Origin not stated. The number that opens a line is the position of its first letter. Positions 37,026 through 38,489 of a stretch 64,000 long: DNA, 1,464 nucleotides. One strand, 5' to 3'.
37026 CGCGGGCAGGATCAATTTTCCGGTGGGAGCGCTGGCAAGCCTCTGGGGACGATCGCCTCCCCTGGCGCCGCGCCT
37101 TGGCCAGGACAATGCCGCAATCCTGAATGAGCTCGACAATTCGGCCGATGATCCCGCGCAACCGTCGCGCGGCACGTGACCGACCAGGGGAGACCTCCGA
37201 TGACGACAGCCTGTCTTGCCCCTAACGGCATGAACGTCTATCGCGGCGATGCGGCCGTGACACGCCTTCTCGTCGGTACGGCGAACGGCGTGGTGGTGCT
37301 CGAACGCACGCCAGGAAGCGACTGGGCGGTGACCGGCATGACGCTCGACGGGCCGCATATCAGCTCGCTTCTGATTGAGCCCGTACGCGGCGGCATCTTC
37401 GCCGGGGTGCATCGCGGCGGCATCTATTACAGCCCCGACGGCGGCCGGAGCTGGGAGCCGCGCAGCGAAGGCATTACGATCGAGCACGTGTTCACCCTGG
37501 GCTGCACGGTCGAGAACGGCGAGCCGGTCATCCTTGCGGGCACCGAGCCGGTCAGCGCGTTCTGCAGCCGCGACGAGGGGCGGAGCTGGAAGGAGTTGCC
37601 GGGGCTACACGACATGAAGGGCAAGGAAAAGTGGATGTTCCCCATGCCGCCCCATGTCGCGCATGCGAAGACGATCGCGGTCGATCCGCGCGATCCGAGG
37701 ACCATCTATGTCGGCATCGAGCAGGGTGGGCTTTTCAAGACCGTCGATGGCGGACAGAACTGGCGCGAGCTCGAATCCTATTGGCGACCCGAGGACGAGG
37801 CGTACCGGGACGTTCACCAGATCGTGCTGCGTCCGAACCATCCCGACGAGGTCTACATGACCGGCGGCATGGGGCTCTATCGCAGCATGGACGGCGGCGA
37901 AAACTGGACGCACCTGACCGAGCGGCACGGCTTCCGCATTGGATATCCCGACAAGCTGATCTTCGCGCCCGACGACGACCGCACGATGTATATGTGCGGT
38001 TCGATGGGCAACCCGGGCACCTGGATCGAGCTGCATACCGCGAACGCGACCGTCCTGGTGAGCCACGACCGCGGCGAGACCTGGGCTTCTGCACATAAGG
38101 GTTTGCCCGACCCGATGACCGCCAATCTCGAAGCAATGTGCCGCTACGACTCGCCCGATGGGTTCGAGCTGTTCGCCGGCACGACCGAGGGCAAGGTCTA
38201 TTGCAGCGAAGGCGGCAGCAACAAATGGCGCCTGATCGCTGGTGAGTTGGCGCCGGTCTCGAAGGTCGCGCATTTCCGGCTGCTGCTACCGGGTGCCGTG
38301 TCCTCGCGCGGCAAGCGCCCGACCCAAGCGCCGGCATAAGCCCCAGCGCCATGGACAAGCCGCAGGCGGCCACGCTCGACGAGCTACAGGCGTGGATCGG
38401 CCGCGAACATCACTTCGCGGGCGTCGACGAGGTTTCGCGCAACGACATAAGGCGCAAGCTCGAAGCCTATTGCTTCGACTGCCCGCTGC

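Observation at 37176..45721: Paralogous cytoplasmic BNR/Asp-box beta-propeller proteins embedded in an aromatic/CoA catabolic cluster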

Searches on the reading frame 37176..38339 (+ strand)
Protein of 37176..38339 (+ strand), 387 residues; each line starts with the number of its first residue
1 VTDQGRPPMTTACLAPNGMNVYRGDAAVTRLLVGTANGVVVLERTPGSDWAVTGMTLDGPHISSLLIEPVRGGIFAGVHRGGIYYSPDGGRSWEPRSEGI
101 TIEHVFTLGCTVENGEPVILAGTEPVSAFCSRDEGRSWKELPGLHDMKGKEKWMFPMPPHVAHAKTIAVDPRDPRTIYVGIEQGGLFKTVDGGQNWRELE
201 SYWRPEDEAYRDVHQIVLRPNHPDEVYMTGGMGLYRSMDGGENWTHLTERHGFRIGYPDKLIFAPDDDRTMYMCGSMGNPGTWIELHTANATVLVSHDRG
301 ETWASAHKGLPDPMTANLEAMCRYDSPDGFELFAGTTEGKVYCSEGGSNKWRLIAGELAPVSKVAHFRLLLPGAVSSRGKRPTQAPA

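Call 5: search_protein_families(library=pfam, proteins=[window:37176-38339:+], max_evalue=1)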
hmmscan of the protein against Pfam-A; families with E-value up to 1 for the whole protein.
window:37176-38339:+ (387 aa): 7 families
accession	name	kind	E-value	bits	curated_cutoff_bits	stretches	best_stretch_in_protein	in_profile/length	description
PF15902.12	Sortilin-Vps10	-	5.9e-19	68.6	33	5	186-309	3-115/446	Sortilin, neurotensin receptor 3,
PF02012.26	BNR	-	5.8e-12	44.2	27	1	295-304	2-11/12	BNR/Asp-box repeat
PF14870.12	PSII_BNR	-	2.4e-09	37.3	27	1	81-196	38-137/303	Photosynthesis system II assembly factor YCF48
PF13810.12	DUF4185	-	5.5e-05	23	39.5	1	274-315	113-151/309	Domain of unknown function (DUF4185)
PF13088.12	BNR_2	-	0.0002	21.3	31.4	0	85-149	190-259/277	BNR repeat-like domain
PF24316.1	Tli3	-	0.002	18.9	27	0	257-305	51-98/129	T6SS Tli3 immunity protein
PF15899.11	BNR_6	-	0.0039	17.6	27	0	295-304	3-12/14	BNR-Asp box repeat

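Call 6: search_protein_families(library=ncbifam, proteins=[window:37176-38339:+], max_evalue=1)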
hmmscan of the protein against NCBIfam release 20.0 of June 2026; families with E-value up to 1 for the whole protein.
window:37176-38339:+ (387 aa): 5 families
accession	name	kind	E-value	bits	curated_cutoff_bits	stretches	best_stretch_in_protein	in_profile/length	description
NF045728.1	glycosyl_F510_1955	equivalog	1.4e-22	80.2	175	4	167-289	98-216/246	F510_1955 family glycosylhydrolase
NF010237.0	PRK13684.1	equivalog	2.9e-09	36.4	326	1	75-196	61-164/334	photosynthesis system II assembly factor Ycf48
NF052228.1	T9SS_PorZ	equivalog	0.0024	16.3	260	1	194-239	356-404/757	type IX secretion system anionic LPS delivery protein PorZ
NF053688.1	BamI_Bacteroidota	equivalog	0.013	14.8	370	0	190-249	191-244/452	BamI family beta-barrel-assembly machinery protein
TIGR03846.1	sulfopy_beta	equivalog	0.24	11.3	221.5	0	254-279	20-46/182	sulfopyruvate decarboxylase subunit beta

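Call 69: find_homologous_proteins(query=window:37200-38339:+, max_evalue=1e-20)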
Query window:37200-38339:+ (379 aa): 1089 proteins with E <= 1e-20 among 6564 candidates; the best 120 are listed.
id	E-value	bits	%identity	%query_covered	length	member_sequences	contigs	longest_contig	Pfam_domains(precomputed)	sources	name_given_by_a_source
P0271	4.2e-255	864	96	100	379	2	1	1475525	PF25852.1,PF14870.13,PF13810.13,PF02012.27,PF15902.13,PF13088.13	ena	-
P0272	1.6e-221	753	82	100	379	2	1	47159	PF25852.1,PF14870.13,PF02012.27,PF15902.13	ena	-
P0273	7.4e-211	718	79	100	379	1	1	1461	PF25852.1,PF14870.13,PF02012.27,PF15902.13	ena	-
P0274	1.1e-207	708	77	100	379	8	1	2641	PF25852.1,PF14870.13,PF02012.27,PF15902.13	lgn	-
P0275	1.1e-203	695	76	100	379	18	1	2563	PF25852.1,PF14870.13,PF13810.13,PF02012.27,PF15902.13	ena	-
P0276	2.6e-202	690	75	100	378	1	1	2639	PF25852.1,PF14870.13,PF02012.27,PF15902.13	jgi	jgi:photosystem II stability/assembly factor-like uncharacterized protein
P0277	1.0e-201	688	77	100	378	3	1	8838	PF25852.1,PF14870.13,PF13810.13,PF02012.27,PF15902.13,PF13088.13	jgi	jgi:photosystem II stability/assembly factor-like uncharacterized protein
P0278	4.0e-200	683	75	97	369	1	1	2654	PF25852.1,PF14870.13,PF13810.13,PF02012.27,PF15902.13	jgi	-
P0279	4.7e-200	683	75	100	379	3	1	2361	PF25852.1,PF14870.13,PF02012.27,PF15902.13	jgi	jgi:photosystem II stability/assembly factor-like uncharacterized protein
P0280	7.4e-200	682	74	100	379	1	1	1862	PF25852.1,PF14870.13,PF02012.27,PF15902.13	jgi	jgi:photosystem II stability/assembly factor-like uncharacterized protein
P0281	2.9e-198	677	75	99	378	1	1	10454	PF25852.1,PF14870.13,PF13810.13,PF02012.27,PF15902.13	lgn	-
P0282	7.8e-198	675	75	99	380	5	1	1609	PF25852.1,PF14870.13,PF02012.27,PF15902.13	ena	-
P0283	3.0e-197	673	74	99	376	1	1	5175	PF25852.1,PF14870.13,PF02012.27,PF15902.13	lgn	-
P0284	2.0e-196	671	74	99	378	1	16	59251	PF25852.1,PF14870.13,PF13810.13,PF02012.27,PF15902.13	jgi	jgi:photosystem II stability/assembly factor-like uncharacterized protein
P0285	2.5e-196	670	75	100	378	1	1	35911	PF25852.1,PF14870.13,PF15902.13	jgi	jgi:photosystem II stability/assembly factor-like uncharacterized protein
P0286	5.2e-193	660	72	100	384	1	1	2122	PF15899.12,PF25852.1,PF14870.13,PF13810.13,PF02012.27,PF15902.13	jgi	jgi:photosystem II stability/assembly factor-like uncharacterized protein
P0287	1.0e-192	659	73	100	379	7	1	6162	PF25852.1,PF14870.13,PF02012.27,PF15902.13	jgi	jgi:photosystem II stability/assembly factor-like uncharacterized protein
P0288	1.3e-192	658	71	100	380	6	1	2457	PF25852.1,PF14870.13,PF13810.13,PF02012.27,PF15902.13,PF13088.13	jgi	jgi:photosystem II stability/assembly factor-like uncharacterized protein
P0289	1.6e-190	651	71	99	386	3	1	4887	PF25852.1,PF14870.13,PF02012.27,PF15902.13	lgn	-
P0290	2.9e-189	647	72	99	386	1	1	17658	PF25852.1,PF14870.13,PF02012.27,PF15902.13,PF13088.13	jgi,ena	-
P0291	9.3e-189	646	71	98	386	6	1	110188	PF25852.1,PF14870.13,PF02012.27,PF15902.13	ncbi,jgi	ncbi:MAG TPA: hypothetical protein VGL83_05610 [Stellaceae bacterium]|jgi:photosystem II stability/a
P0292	3.9e-188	643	71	99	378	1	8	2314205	PF15899.12,PF25852.1,PF14870.13,PF02012.27,PF15902.13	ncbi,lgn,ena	-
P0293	6.8e-188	643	71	99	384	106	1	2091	PF25852.1,PF14870.13,PF02012.27,PF15902.13,PF13088.13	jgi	jgi:photosystem II stability/assembly factor-like uncharacterized protein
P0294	1.4e-185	635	69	100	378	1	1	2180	PF25852.1,PF14870.13,PF02012.27,PF15902.13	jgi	jgi:photosystem II stability/assembly factor-like uncharacterized protein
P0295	3.3e-185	634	70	99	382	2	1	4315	PF25852.1,PF14870.13,PF02012.27,PF15902.13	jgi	-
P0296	6.3e-185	633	71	98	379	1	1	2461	PF25852.1,PF14870.13,PF02012.27,PF15902.13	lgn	-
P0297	1.5e-184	632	71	99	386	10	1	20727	PF25852.1,PF14870.13,PF02012.27,PF15902.13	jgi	jgi:photosystem II stability/assembly factor-like uncharacterized protein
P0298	1.6e-184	632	70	99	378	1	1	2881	PF25852.1,PF14870.13,PF02012.27,PF15902.13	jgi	jgi:photosystem II stability/assembly factor-like uncharacterized protein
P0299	1.6e-184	632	69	100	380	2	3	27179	PF25852.1,PF14870.13,PF02012.27,PF15902.13,PF13088.13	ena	-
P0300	8.2e-184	629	70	100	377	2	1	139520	PF25852.1,PF14870.13,PF02012.27,PF15902.13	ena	-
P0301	1.1e-183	629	71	99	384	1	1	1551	PF25852.1,PF14870.13,PF02012.27,PF15902.13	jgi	-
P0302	2.2e-182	625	69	99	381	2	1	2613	PF25852.1,PF14870.13,PF02012.27,PF15902.13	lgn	-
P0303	3.4e-182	624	71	98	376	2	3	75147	PF15899.12,PF25852.1,PF14870.13,PF02012.27,PF15902.13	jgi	jgi:photosystem II stability/assembly factor-like uncharacterized protein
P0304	4.3e-182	624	67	99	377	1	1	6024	PF25852.1,PF14870.13,PF02012.27,PF15902.13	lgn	-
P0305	9.8e-182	622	68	99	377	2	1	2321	PF25852.1,PF14870.13,PF02012.27,PF15902.13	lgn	-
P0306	1.1e-181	622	69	98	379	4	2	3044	PF25852.1,PF14870.13,PF02012.27,PF15902.13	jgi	jgi:photosystem II stability/assembly factor-like uncharacterized protein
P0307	1.4e-181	622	69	99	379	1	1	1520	PF25852.1,PF14870.13,PF02012.27,PF15902.13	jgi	jgi:photosystem II stability/assembly factor-like uncharacterized protein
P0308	1.6e-181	622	70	97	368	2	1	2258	PF25852.1,PF14870.13,PF02012.27,PF15902.13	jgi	-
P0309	2.1e-181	621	69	100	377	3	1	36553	PF25852.1,PF14870.13,PF02012.27,PF15902.13,PF13088.13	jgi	jgi:photosystem II stability/assembly factor-like uncharacterized protein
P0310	2.6e-181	621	67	99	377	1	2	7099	PF25852.1,PF14870.13,PF02012.27,PF15902.13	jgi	jgi:photosystem II stability/assembly factor-like uncharacterized protein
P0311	3.2e-181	621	70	98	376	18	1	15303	PF15899.12,PF25852.1,PF14870.13,PF02012.27,PF15902.13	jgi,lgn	jgi:photosystem II stability/assembly factor-like uncharacterized protein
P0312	4.2e-181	620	68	99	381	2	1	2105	PF25852.1,PF14870.13,PF02012.27,PF15902.13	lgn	-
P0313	2.4e-180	618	68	99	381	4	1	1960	PF25852.1,PF14870.13,PF02012.27,PF15902.13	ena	-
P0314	7.5e-180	616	69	100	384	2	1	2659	PF25852.1,PF14870.13,PF02012.27,PF15902.13,PF13088.13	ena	-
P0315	1.3e-179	615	70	99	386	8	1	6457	PF25852.1,PF14870.13,PF02012.27,PF15902.13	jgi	jgi:photosystem II stability/assembly factor-like uncharacterized protein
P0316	1.0e-177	609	68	98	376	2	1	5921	PF25852.1,PF14870.13,PF02012.27,PF15902.13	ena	-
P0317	2.9e-177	608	67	100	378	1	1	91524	PF15899.12,PF25852.1,PF24316.2,PF14870.13,PF02012.27,PF15902.13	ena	-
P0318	3.5e-175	601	67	99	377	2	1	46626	PF25852.1,PF14870.13,PF02012.27,PF15902.13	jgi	jgi:photosystem II stability/assembly factor-like uncharacterized protein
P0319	1.2e-173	596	66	99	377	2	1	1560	PF25852.1,PF14870.13,PF02012.27,PF15902.13,PF13088.13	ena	-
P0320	1.9e-173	595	66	98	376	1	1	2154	PF25852.1,PF14870.13,PF02012.27,PF15902.13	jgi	jgi:photosystem II stability/assembly factor-like uncharacterized protein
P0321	3.4e-172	591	67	98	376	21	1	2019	PF25852.1,PF14870.13,PF02012.27,PF15902.13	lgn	-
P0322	1.9e-171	588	67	97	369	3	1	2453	PF25852.1,PF14870.13,PF02012.27,PF15902.13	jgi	jgi:photosystem II stability/assembly factor-like uncharacterized protein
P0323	1.6e-167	576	67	98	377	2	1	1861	PF25852.1,PF14870.13,PF02012.27,PF15902.13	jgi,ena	-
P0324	1.9e-165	569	65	98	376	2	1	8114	PF25852.1,PF14870.13,PF02012.27,PF15902.13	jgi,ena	-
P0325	2.2e-164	565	64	98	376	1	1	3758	PF25852.1,PF14870.13,PF02012.27,PF15902.13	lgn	-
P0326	6.9e-159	547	63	99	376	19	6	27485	PF15899.12,PF14870.13,PF02012.27,PF15902.13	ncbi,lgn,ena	-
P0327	2.0e-156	539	62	98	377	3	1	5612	PF25852.1,PF14870.13,PF02012.27,PF15902.13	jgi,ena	-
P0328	5.2e-148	511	60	95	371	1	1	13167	PF14870.13,PF02012.27,PF15902.13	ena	-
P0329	1.1e-147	510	60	96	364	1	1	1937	PF25852.1,PF14870.13,PF02012.27,PF15902.13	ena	-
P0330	1.2e-147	510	59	96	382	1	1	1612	PF15899.12,PF25852.1,PF14870.13,PF02012.27,PF15902.13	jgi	jgi:photosystem II stability/assembly factor-like uncharacterized protein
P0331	7.2e-147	508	68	82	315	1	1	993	PF25852.1,PF14870.13,PF02012.27,PF15902.13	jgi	jgi:photosystem II stability/assembly factor-like uncharacterized protein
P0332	2.6e-142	493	57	97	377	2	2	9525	PF15899.12,PF25852.1,PF24316.2,PF14870.13,PF13810.13,PF02012.27,PF15902.13,PF13088.13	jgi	jgi:photosystem II stability/assembly factor-like uncharacterized protein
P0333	1.2e-140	487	57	97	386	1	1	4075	PF15899.12,PF25852.1,PF14870.13,PF02012.27,PF15902.13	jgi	jgi:photosystem II stability/assembly factor-like uncharacterized protein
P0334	3.2e-140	486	57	94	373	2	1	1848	PF15899.12,PF25852.1,PF14870.13,PF13810.13,PF02012.27,PF15902.13,PF13088.13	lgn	-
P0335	1.5e-139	483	58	96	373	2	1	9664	PF15899.12,PF25852.1,PF24316.2,PF14870.13,PF13810.13,PF02012.27,PF15902.13,PF13088.13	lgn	-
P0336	2.2e-139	483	56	100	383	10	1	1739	PF15899.12,PF25852.1,PF14870.13,PF02012.27,PF15902.13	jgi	jgi:photosystem II stability/assembly factor-like uncharacterized protein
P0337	3.5e-139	482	57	95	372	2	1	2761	PF15899.12,PF25852.1,PF24316.2,PF14870.13,PF13810.13,PF02012.27,PF15902.13,PF03174.20,PF13088.13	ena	-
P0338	7.3e-136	471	56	96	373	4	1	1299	PF15899.12,PF25852.1,PF24316.2,PF14870.13,PF13810.13,PF02012.27,PF15902.13,PF13088.13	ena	-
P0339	2.3e-135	470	57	94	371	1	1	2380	PF15899.12,PF25852.1,PF14870.13,PF02012.27,PF15902.13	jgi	jgi:photosystem II stability/assembly factor-like uncharacterized protein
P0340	2.6e-135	469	56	95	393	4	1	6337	PF25852.1,PF14870.13,PF02012.27,PF15902.13,PF13088.13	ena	-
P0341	7.4e-135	468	57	97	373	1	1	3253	PF15899.12,PF25852.1,PF24316.2,PF14870.13,PF02012.27,PF15902.13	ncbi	ncbi:MAG TPA: YCF48-related protein [Chloroflexota bacterium]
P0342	3.7e-134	466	56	96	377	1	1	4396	PF15899.12,PF25852.1,PF14870.13,PF02012.27,PF15902.13,PF13088.13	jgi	jgi:photosystem II stability/assembly factor-like uncharacterized protein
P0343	1.1e-133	464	54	96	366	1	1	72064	PF15899.12,PF25852.1,PF14870.13,PF13810.13,PF02012.27,PF15902.13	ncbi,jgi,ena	-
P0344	2.3e-133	463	57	94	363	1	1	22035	PF25852.1,PF14870.13,PF13810.13,PF02012.27,PF15902.13,PF13088.13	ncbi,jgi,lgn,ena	jgi:photosystem II stability/assembly factor-like uncharacterized protein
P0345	4.9e-133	462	57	95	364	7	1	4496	PF25852.1,PF14870.13,PF02012.27,PF15902.13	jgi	-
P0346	8.1e-133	461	55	96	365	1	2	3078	PF25852.1,PF24316.2,PF14870.13,PF02012.27,PF15902.13,PF13088.13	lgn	-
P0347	9.4e-133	461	55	96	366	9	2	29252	PF13859.13,PF15899.12,PF25852.1,PF14870.13,PF13810.13,PF02012.27,PF15902.13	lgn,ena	-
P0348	5.0e-132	459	55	94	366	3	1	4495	PF25852.1,PF14870.13,PF02012.27,PF15902.13,PF13088.13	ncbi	ncbi:MAG TPA: glycosyl hydrolase [Chloroflexota bacterium]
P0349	7.1e-132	458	56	96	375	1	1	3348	PF15899.12,PF25852.1,PF24316.2,PF14870.13,PF13810.13,PF02012.27,PF15902.13,PF13088.13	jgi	jgi:photosystem II stability/assembly factor-like uncharacterized protein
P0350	1.6e-131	457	54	96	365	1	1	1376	PF15899.12,PF25852.1,PF14870.13,PF02012.27,PF15902.13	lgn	-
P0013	6.6e-131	455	55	96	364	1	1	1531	PF25852.1,PF14870.13,PF02012.27,PF15902.13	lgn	-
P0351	8.9e-131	455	55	95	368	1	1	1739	PF25852.1,PF14870.13,PF02012.27,PF15902.13,PF13088.13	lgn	-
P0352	1.4e-130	454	55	96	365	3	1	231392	PF25852.1,PF14870.13,PF02012.27,PF15902.13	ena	-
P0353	1.8e-130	454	55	94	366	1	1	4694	PF25852.1,PF14870.13,PF02012.27,PF15902.13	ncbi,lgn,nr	ncbi:MAG TPA: YCF48-related protein [Chloroflexota bacterium]|nr:YCF48-related protein [Chloroflexot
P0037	3.2e-130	453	55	96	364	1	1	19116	PF25852.1,PF14870.13,PF02012.27,PF15902.13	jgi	jgi:photosystem II stability/assembly factor-like uncharacterized protein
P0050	4.7e-130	452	54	95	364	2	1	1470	PF25852.1,PF14870.13,PF02012.27,PF15902.13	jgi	-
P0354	5.0e-130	452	54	98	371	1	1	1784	PF25852.1,PF14870.13,PF02012.27,PF15902.13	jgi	jgi:photosystem II stability/assembly factor-like uncharacterized protein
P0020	9.7e-130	451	55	96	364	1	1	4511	PF25852.1,PF14870.13,PF02012.27,PF15902.13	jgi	jgi:photosystem II stability/assembly factor-like uncharacterized protein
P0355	2.2e-129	450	53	96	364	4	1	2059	PF15899.12,PF25852.1,PF14870.13,PF02012.27,PF15902.13,PF13088.13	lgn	-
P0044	1.0e-128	448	55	95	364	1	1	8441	PF25852.1,PF14870.13,PF02012.27,PF15902.13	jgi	jgi:photosystem II stability/assembly factor-like uncharacterized protein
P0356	2.7e-128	446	54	97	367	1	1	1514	PF15899.12,PF25852.1,PF24316.2,PF14870.13,PF13810.13,PF02012.27,PF15902.13,PF13088.13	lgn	-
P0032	8.9e-128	445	54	96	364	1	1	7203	PF25852.1,PF14870.13,PF02012.27,PF15902.13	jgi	jgi:photosystem II stability/assembly factor-like uncharacterized protein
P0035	2.5e-127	443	55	95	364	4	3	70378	PF15899.12,PF25852.1,PF14870.13,PF02012.27,PF15902.13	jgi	jgi:photosystem II stability/assembly factor-like uncharacterized protein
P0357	4.7e-127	442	52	99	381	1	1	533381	PF15899.12,PF25852.1,PF15902.13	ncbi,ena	-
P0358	5.0e-127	442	54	96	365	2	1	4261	PF25852.1,PF24316.2,PF14870.13,PF02012.27,PF15902.13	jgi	jgi:photosystem II stability/assembly factor-like uncharacterized protein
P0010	5.4e-127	442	55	95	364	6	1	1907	PF25852.1,PF14870.13,PF02012.27,PF15902.13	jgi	jgi:photosystem II stability/assembly factor-like uncharacterized protein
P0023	1.1e-126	441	55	95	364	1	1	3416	PF15899.12,PF25852.1,PF14870.13,PF02012.27,PF15902.13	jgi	jgi:photosystem II stability/assembly factor-like uncharacterized protein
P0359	1.2e-126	441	54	94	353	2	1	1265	PF13859.13,PF25852.1,PF14870.13,PF02012.27,PF15902.13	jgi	jgi:photosystem II stability/assembly factor-like uncharacterized protein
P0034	1.7e-126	440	53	96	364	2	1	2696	PF15899.12,PF25852.1,PF14870.13,PF02012.27,PF15902.13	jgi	jgi:photosystem II stability/assembly factor-like uncharacterized protein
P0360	7.2e-126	438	52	96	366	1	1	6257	PF25852.1,PF14870.13,PF02012.27,PF15902.13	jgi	jgi:photosystem II stability/assembly factor-like uncharacterized protein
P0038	8.3e-126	438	54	95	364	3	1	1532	PF15899.12,PF25852.1,PF14870.13,PF02012.27,PF15902.13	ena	-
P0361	1.1e-125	438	53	94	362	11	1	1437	PF25852.1,PF24316.2,PF14870.13,PF02012.27,PF15902.13,PF13088.13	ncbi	-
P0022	1.1e-125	438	55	95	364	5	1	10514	PF15899.12,PF25852.1,PF14870.13,PF02012.27,PF15902.13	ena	-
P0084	1.6e-125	437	53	95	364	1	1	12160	PF25852.1,PF14870.13,PF02012.27,PF15902.13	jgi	jgi:hypothetical protein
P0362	1.8e-125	437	54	96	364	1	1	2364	PF25852.1,PF24316.2,PF14870.13,PF02012.27,PF15902.13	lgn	-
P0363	1.8e-125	437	55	95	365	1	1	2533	PF25852.1,PF24316.2,PF14870.13,PF02012.27,PF15902.13,PF13088.13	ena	-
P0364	2.9e-125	436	54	96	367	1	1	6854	PF25852.1,PF14870.13,PF02012.27,PF15902.13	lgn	-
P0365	3.9e-125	436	53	96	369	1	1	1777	PF15899.12,PF25852.1,PF14870.13,PF13810.13,PF02012.27,PF15902.13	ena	-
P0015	7.5e-125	435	54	95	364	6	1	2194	PF15899.12,PF25852.1,PF14870.13,PF02012.27,PF15902.13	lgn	-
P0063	1.1e-124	434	53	97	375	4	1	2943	PF25852.1,PF14870.13,PF02012.27,PF15902.13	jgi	jgi:photosystem II stability/assembly factor-like uncharacterized protein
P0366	1.6e-124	434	53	96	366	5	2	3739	PF25852.1,PF14870.13,PF02012.27,PF15902.13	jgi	jgi:photosystem II stability/assembly factor-like uncharacterized protein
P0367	2.2e-124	433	53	97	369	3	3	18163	PF25852.1,PF24316.2,PF14870.13,PF02012.27,PF15902.13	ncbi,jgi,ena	-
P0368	2.4e-124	433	55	94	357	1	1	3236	PF15899.12,PF25852.1,PF14870.13,PF02012.27,PF15902.13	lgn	-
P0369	2.4e-124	433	53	95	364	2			PF25852.1,PF24316.2,PF14870.13,PF02012.27,PF15902.13,PF13088.13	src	-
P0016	2.5e-124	433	53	95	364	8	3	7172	PF15899.12,PF25852.1,PF14870.13,PF02012.27,PF15902.13,PF13088.13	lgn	-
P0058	2.7e-124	433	53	95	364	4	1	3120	PF13859.13,PF25852.1,PF14870.13,PF02012.27,PF15902.13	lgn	-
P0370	2.9e-124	433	51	96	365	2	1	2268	PF15899.12,PF25852.1,PF14870.13,PF02012.27,PF15902.13,PF13088.13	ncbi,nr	ncbi:MAG TPA: glycosyl hydrolase, partial [Chloroflexota bacterium]|nr:glycosyl hydrolase [Chlorofle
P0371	4.7e-124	432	56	95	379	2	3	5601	PF25852.1,PF14870.13,PF02012.27,PF15902.13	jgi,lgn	jgi:photosystem II stability/assembly factor-like uncharacterized protein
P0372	1.1e-123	431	53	96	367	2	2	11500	PF25852.1,PF24316.2,PF14870.13,PF02012.27,PF15902.13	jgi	jgi:photosystem II stability/assembly factor-like uncharacterized protein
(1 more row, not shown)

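Call 70: find_encoding_contigs(protein=P0292, flank=8000, max_places=2)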
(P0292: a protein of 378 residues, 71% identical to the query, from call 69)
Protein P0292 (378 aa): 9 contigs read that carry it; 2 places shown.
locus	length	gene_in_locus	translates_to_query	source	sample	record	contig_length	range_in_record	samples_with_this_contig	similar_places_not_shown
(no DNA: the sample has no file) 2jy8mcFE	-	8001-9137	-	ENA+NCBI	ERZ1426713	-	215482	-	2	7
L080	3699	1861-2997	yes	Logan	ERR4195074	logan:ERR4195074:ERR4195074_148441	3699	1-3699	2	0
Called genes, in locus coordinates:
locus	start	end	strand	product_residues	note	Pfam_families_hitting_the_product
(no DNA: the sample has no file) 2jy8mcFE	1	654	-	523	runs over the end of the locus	PF20142:Scaffold, PF01471:PG_binding_1, PF03734:YkuD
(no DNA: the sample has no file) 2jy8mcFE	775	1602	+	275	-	PF00248:Aldo_ket_red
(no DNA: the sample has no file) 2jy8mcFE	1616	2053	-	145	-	PF04273:BLH_phosphatase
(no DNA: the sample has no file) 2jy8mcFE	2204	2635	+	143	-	PF00571:CBS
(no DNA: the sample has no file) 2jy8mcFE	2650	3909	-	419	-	PF02308:MgtC, PF13194:DUF4010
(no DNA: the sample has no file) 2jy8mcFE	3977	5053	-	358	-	PF01547:SBP_bac_1 (faint), PF13343:SBP_bac_6 (weak)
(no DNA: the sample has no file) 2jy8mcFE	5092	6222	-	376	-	PF00355:Rieske, PF19301:LigXa_C (weak)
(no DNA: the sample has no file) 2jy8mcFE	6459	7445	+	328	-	PF13379:NMT1_2, PF09084:NMT1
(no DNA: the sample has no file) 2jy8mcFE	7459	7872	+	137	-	PF12172:zf-ChsH2, PF01796:OB_ChsH2_C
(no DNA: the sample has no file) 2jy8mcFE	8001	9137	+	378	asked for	PF25852:DUF6242_C (faint), PF14870:PSII_BNR (faint), PF02012:BNR (faint), PF15899:BNR_6 (faint), PF15902:Sortilin-Vps10 (weak)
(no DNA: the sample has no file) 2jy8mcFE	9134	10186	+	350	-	PF13452:FAS1_DH_region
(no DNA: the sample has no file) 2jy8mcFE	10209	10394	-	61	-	-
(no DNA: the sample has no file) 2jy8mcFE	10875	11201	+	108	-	-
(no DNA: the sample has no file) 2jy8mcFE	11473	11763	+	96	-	PF00550:PP-binding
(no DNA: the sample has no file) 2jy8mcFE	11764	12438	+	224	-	-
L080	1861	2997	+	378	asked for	PF25852:DUF6242_C (faint), PF14870:PSII_BNR (faint), PF02012:BNR (faint), PF15899:BNR_6 (faint), PF15902:Sortilin-Vps10 (weak)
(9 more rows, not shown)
